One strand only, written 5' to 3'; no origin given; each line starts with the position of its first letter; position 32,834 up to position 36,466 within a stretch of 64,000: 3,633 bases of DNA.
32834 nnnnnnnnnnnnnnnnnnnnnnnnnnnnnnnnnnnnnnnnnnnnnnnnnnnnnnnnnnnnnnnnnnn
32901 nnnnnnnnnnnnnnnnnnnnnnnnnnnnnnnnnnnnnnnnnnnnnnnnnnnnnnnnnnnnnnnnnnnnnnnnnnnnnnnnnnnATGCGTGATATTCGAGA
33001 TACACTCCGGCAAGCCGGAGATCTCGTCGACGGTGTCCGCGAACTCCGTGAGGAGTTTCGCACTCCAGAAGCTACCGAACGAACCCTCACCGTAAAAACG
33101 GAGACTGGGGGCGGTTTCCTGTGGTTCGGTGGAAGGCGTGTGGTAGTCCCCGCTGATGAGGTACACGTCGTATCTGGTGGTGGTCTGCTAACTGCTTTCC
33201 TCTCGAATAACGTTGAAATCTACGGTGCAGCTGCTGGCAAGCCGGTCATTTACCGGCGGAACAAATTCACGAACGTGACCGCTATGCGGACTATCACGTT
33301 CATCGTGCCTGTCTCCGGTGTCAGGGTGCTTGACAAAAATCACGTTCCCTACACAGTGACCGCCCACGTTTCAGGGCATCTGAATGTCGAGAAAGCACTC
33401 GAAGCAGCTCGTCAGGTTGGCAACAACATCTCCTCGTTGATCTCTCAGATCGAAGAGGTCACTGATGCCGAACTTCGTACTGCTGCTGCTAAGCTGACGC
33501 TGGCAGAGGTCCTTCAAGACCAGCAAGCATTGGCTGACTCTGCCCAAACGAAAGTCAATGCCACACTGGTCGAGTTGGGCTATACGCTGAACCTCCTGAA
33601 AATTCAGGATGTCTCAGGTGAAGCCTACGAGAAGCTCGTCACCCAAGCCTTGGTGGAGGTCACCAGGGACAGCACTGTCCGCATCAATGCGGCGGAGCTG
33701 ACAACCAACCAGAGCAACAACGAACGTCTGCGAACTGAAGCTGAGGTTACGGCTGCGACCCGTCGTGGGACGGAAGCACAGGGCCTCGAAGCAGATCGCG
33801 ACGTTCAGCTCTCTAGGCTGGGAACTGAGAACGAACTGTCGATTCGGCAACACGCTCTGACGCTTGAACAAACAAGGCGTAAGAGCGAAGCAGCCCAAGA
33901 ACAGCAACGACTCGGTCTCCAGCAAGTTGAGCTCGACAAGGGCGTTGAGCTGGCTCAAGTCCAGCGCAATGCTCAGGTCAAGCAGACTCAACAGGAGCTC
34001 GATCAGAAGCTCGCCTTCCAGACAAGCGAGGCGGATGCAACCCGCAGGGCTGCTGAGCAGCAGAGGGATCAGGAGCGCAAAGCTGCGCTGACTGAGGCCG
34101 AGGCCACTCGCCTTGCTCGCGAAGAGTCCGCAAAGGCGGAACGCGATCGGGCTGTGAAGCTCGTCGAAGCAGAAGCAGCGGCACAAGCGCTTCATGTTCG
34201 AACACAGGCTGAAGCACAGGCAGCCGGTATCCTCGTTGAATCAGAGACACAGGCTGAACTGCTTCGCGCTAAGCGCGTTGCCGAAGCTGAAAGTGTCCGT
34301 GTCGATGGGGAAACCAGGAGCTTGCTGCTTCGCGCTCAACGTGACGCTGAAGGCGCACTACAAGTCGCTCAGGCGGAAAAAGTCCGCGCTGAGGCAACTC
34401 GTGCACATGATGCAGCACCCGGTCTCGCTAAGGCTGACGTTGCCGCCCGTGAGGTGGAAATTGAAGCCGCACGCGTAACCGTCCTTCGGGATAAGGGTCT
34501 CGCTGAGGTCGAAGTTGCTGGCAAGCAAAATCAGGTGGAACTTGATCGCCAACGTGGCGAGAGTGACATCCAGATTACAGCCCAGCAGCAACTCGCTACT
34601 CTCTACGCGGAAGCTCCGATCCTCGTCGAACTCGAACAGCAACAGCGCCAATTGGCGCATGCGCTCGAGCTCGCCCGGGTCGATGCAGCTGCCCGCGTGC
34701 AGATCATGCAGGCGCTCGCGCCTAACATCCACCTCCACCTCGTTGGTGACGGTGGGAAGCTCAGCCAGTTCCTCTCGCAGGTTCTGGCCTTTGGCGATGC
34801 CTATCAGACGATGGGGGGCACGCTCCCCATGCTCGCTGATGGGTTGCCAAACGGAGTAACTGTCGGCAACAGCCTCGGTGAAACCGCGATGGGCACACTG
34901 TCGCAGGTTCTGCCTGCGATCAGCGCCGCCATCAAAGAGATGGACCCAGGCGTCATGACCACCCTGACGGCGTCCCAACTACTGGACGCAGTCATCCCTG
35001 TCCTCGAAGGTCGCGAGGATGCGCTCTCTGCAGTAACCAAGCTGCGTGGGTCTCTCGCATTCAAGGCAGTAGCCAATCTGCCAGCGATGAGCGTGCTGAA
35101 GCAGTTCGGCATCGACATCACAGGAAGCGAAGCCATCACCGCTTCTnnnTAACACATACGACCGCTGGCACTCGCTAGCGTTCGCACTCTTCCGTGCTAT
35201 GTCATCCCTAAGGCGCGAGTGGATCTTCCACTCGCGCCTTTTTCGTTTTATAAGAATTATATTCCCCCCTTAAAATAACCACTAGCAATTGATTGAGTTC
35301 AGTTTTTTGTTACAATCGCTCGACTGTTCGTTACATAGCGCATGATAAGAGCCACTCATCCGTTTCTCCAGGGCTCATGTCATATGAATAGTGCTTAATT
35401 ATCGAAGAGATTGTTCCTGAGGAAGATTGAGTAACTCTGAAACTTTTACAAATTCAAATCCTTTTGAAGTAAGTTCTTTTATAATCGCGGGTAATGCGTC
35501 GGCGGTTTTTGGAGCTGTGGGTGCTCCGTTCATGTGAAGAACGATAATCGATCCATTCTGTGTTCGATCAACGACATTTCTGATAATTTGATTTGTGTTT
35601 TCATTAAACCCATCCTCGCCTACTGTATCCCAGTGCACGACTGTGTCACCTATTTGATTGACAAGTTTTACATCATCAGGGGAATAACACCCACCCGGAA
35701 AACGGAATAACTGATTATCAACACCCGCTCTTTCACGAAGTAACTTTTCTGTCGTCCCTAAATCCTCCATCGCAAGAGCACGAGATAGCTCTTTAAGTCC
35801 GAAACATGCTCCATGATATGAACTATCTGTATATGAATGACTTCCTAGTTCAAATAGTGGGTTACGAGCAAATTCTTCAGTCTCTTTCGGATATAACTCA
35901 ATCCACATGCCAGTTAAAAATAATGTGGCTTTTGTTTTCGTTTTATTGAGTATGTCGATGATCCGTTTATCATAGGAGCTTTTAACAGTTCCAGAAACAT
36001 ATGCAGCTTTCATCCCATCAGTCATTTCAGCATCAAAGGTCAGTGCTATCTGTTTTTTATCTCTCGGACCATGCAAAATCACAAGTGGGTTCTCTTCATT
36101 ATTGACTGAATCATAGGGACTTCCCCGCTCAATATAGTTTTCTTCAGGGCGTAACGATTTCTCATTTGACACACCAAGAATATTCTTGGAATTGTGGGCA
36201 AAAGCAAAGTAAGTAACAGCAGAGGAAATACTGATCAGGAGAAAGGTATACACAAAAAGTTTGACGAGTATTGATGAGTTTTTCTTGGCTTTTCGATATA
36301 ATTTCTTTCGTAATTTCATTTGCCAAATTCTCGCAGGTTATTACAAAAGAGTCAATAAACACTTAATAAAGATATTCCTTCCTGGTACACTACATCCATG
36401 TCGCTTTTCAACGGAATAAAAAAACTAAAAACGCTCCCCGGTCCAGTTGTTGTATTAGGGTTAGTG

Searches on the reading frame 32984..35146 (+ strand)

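Call 82: search_protein_families(library=pfam, proteins=[window:32984-35146:+], max_evalue=0.0001)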
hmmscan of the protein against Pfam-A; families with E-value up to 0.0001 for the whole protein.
window:32984-35146:+ (721 aa): 1 family
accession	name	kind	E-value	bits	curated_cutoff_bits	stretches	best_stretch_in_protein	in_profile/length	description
PF01145.31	Band_7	-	4.3e-10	40.4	23.6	1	101-215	40-151/176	SPFH domain / Band 7 family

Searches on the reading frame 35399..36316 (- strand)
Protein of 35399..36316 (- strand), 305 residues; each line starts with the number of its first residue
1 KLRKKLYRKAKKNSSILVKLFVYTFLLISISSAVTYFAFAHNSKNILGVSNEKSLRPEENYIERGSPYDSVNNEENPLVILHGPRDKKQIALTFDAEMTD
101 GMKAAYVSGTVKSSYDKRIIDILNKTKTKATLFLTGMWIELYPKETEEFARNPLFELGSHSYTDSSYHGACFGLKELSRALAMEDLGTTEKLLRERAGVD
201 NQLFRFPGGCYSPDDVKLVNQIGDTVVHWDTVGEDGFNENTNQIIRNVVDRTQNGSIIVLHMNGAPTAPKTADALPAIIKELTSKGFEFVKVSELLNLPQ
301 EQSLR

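Call 82: search_protein_families(library=pfam, proteins=[window:35399-36316:-], max_evalue=0.0001)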
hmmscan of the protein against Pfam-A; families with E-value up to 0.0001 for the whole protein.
window:35399-36316:- (305 aa): 1 family
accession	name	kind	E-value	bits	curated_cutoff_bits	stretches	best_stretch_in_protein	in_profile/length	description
PF01522.26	Polysacc_deac_1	-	2.7e-19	69.8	23.1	1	83-225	2-122/124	Polysaccharide deacetylase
